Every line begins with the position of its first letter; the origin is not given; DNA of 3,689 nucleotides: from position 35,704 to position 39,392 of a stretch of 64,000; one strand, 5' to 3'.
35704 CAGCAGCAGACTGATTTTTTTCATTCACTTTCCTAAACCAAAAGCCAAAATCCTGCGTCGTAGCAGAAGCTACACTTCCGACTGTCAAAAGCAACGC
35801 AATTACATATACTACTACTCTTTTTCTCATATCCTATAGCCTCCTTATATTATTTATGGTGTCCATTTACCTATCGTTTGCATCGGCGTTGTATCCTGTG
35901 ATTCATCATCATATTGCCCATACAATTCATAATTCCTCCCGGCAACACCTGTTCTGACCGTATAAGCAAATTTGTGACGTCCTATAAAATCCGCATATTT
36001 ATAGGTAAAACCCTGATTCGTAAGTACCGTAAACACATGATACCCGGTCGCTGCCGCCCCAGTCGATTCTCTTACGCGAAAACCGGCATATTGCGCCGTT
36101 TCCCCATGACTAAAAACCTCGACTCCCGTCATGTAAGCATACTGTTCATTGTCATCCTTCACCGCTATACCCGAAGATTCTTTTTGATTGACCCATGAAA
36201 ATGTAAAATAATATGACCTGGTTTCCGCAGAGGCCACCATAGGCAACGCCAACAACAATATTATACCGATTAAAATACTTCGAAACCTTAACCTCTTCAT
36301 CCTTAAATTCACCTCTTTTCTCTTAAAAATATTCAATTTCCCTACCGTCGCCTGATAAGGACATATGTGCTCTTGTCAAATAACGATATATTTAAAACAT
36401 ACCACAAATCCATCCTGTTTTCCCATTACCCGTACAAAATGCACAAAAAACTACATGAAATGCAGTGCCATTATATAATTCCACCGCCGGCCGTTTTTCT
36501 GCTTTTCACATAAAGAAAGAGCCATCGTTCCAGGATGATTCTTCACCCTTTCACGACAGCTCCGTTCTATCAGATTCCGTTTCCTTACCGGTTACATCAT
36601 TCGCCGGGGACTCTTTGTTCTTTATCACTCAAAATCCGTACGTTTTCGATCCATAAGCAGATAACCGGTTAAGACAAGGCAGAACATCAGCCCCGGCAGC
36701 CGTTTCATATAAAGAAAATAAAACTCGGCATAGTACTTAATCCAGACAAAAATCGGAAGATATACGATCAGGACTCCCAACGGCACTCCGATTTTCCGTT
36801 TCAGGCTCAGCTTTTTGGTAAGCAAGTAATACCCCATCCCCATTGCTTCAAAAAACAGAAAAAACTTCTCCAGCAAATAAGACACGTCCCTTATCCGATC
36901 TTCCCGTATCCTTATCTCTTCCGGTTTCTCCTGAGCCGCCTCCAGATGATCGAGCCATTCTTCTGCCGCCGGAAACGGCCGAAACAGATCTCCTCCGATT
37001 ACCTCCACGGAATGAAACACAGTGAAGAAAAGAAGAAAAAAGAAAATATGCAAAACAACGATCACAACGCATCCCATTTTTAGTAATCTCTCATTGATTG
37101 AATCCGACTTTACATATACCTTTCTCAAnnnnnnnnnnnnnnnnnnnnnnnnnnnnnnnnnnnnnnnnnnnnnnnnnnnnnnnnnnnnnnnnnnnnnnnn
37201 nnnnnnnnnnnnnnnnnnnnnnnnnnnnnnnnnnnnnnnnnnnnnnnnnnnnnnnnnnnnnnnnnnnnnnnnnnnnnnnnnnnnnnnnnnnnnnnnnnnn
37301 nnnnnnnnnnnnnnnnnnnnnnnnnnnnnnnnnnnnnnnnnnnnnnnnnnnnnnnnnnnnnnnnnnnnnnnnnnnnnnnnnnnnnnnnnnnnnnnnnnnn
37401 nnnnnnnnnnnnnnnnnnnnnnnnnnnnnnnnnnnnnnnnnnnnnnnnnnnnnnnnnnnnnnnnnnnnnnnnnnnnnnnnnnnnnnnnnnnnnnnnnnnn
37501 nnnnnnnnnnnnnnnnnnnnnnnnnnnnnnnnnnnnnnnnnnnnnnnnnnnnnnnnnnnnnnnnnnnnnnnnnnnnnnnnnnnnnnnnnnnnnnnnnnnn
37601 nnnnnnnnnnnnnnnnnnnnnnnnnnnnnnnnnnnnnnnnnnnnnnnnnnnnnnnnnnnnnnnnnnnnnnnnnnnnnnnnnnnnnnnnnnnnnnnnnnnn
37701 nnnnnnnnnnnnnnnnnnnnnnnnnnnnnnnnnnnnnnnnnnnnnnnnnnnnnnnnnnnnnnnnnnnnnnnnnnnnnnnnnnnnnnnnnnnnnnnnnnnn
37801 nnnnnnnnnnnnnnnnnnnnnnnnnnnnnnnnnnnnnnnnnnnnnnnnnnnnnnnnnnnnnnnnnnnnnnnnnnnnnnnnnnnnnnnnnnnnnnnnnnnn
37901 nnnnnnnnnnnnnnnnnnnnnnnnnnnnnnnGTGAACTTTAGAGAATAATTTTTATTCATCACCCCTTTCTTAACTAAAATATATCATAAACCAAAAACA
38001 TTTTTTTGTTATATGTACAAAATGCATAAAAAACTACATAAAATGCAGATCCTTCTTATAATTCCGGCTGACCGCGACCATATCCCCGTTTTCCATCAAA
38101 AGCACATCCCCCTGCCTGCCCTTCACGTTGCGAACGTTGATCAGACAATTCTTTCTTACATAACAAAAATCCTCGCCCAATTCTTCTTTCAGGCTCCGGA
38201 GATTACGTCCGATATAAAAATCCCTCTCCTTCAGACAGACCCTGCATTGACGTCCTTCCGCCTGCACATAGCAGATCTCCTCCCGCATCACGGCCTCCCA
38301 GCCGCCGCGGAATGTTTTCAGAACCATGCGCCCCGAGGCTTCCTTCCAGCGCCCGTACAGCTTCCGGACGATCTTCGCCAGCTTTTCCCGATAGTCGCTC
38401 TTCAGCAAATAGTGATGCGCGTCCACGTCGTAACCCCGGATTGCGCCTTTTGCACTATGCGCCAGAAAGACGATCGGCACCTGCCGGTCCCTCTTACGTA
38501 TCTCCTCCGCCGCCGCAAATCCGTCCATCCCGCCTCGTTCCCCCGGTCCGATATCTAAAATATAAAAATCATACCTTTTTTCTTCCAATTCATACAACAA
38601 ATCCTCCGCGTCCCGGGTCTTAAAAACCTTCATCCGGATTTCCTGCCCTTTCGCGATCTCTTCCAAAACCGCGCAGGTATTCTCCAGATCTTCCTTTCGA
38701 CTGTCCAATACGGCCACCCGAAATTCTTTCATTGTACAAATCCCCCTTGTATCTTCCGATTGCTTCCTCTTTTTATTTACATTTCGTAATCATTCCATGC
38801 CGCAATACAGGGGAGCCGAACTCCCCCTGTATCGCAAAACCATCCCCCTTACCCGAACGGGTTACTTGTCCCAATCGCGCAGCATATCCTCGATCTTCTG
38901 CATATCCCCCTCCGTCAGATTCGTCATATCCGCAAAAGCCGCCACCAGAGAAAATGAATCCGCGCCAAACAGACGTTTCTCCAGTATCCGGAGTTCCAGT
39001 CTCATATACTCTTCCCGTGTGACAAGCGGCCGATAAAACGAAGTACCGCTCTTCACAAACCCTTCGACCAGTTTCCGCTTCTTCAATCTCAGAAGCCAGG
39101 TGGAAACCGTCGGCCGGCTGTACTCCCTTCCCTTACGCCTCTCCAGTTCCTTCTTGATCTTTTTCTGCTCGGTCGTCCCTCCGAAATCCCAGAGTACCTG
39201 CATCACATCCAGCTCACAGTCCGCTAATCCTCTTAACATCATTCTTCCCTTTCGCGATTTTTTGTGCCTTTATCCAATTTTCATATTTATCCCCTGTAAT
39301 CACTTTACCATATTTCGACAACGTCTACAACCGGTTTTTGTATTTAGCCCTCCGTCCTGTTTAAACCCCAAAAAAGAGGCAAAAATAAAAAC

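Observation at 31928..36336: Two paralogous small secreted proteins followed by lipoprotein/ABC-2 permease/ABC ATPase: candidate bacteriocin-plus-immunity locus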

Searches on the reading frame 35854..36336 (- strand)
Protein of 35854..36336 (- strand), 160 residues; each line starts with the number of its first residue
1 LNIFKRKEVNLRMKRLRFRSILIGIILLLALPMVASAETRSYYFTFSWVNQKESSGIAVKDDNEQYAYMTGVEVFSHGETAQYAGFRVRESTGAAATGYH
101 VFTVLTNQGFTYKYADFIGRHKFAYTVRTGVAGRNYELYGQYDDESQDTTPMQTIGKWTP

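Call 3: search_protein_families(library=pfam, proteins=[window:35854-36336:-], max_evalue=1)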
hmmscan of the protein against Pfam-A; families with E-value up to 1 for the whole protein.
window:35854-36336:- (160 aa): 2 families
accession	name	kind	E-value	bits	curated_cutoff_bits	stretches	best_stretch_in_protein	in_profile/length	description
PF09514.15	SSXRD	-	0.15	12.2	23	1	5-19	2-16/31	SSXRD motif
PF21964.2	NSF_ATPase_lid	-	0.21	12.1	27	1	2-31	16-45/68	NSF, AAA+ ATPase lid domain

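Call 4: search_protein_families(library=ncbifam, proteins=[window:35854-36336:-], max_evalue=1)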
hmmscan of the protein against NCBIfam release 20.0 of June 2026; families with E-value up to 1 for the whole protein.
window:35854-36336:- (160 aa): 0 families

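Call 81: search_protein_families(library=phrogs, proteins=[window:35854-36300:-], max_evalue=0.1)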
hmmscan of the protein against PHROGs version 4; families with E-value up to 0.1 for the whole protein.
window:35854-36300:- (148 aa): 0 families

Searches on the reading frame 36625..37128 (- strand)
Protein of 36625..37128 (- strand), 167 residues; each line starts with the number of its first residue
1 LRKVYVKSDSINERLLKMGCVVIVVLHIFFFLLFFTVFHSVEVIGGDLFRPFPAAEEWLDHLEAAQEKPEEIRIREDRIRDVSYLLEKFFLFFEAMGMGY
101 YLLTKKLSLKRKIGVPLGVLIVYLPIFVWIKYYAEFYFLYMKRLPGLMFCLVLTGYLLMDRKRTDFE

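Call 3: search_protein_families(library=pfam, proteins=[window:36625-37128:-], max_evalue=1)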
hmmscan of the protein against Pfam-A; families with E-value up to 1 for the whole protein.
window:36625-37128:- (167 aa): 1 family
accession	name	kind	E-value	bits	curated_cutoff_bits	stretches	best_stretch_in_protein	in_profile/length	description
PF06143.16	Baculo_11_kDa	-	0.012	15.6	28.4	1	11-43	33-65/84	Baculovirus 11 kDa family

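Call 4: search_protein_families(library=ncbifam, proteins=[window:36625-37128:-], max_evalue=1)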
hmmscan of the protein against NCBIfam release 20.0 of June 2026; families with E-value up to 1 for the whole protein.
window:36625-37128:- (167 aa): 0 families

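Call 81: search_protein_families(library=phrogs, proteins=[window:36625-37128:-], max_evalue=0.1)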
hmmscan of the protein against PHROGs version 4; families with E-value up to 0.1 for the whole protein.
window:36625-37128:- (167 aa): 0 families

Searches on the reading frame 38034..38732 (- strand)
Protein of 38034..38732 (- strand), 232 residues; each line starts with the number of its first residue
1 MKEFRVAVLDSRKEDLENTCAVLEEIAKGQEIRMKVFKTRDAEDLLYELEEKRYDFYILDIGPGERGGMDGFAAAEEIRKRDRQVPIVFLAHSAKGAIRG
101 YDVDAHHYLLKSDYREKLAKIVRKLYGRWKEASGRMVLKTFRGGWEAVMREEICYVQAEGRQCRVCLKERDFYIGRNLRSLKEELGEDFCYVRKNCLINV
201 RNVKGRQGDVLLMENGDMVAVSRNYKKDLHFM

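Call 3: search_protein_families(library=pfam, proteins=[window:38034-38732:-], max_evalue=1)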
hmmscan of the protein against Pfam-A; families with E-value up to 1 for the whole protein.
window:38034-38732:- (232 aa): 3 families
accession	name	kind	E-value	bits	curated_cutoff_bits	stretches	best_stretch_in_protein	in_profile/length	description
PF00072.30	Response_reg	-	1.4e-11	45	30.2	1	15-122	6-110/111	Response regulator receiver domain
PF04397.21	LytTR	-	2.9e-10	40.7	22.6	1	151-229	9-93/98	LytTr DNA-binding domain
PF02449.21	Glyco_hydro_42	-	0.23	11.2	21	1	91-189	85-176/376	Beta-galactosidase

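Call 4: search_protein_families(library=ncbifam, proteins=[window:38034-38732:-], max_evalue=1)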
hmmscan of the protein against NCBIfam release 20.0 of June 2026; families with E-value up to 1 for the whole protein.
window:38034-38732:- (232 aa): 29 families (the best 25 are shown)
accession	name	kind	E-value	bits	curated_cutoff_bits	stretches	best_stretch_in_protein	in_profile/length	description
NF051850.1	RespRegRprY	equivalog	2.8e-09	36.7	370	1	14-128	11-122/234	response regulator transcription factor RprY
TIGR01387.1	cztR_silR_copR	subfamily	1.7e-08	34.4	279.2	1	39-130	28-119/218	heavy metal response regulator transcription factor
NF053854.1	RespRegPhoBBctds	equivalog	9.7e-06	25.1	270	1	34-118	23-107/225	two-component system response regulator PhoB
NF008677.0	PRK11697.1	equivalog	1.8e-05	24.2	246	1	30-229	25-231/238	two-component system response regulator BtsR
NF007928.2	PRK10643.1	equivalog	2.7e-05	23.9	330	1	47-136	38-126/216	two-component system response regulator PmrA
NF010684.1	PRK14084.1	equivalog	3.8e-05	23.5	375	1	42-128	35-118/254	response regulator transcription factor LytR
TIGR03787.1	marine_sort_RR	equivalog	5.1e-05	22.9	335.7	1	17-129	14-121/227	proteobacterial dedicated sortase system response regulator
NF012023.0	PRK15479.1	equivalog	7.3e-05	22.4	337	1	48-128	39-118/224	transcriptional regulator TctD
NF007005.1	PRK09468.1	equivalog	0.00012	21.5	331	1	34-133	28-127/237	osmolarity response regulator transcription factor OmpR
NF008296.0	PRK11083.1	equivalog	0.00018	21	273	1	39-132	33-124/228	two-component system response regulator CreB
TIGR01818.1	ntrC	equivalog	0.0002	20.3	558.6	1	22-123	13-112/463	nitrogen regulation protein NR(I)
NF008176.1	PRK10923.1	equivalog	0.00032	19.4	620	1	22-123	18-117/469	nitrogen regulation protein NR(I)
NF033120.0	vanR_FM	exception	0.00036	20.2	460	1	33-111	27-103/231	vancomycin resistance response regulator transcription factor, VanR-F/VanR-M family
TIGR02875.1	spore_0_A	equivalog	0.00037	19.8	200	1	5-128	4-124/262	sporulation transcription factor Spo0A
NF041734.1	resp_reg_RppA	equivalog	0.00038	19.9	250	1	48-173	41-163/229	two-component system response regulator RppA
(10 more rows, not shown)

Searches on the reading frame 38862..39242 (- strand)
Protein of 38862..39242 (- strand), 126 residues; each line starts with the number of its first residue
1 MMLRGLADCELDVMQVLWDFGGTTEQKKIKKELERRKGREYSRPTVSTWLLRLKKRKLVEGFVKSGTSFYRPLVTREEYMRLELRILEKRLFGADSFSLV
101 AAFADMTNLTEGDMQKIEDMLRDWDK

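Call 3: search_protein_families(library=pfam, proteins=[window:38862-39242:-], max_evalue=1)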
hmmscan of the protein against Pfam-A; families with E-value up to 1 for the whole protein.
window:38862-39242:- (126 aa): 4 families
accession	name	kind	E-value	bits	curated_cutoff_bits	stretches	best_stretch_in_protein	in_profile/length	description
PF03965.22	Penicillinase_R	-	2.3e-18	67.1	22.6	1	7-122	2-114/115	Penicillinase repressor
PF21100.3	MCM_C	-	0.013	15.8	27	1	13-72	10-63/64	MCM protein C-terminal winged helix-turn-helix domain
PF24625.1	DUF7626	-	0.017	15.3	27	1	27-56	20-49/55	Domain of unknown function (DUF7626)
PF24034.1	DUF7343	-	0.028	14.7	27.6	1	11-62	6-51/62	Domain of unknown function (DUF7343)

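Call 4: search_protein_families(library=ncbifam, proteins=[window:38862-39242:-], max_evalue=1)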
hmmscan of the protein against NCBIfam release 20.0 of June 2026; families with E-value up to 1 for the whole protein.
window:38862-39242:- (126 aa): 4 families
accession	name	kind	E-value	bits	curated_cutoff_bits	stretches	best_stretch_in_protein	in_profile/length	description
TIGR02698.1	CopY_TcrY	equivalog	1.7e-11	44.5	121.95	1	7-122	3-115/130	CopY/TcrY family copper transport repressor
NF012168.1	BlaI_of_BCL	exception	4e-10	39.7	180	1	6-122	6-119/121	penicillinase repressor BlaI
NF000186.1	BlaI_of_MRSA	exception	2.4e-09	37.3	250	1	9-125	11-124/126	penicillinase repressor BlaI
NF000244.1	MecI_of_mecC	exception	8.7e-05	22.5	250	1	9-122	11-121/125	mecC-type methicillin resistance repressor MecI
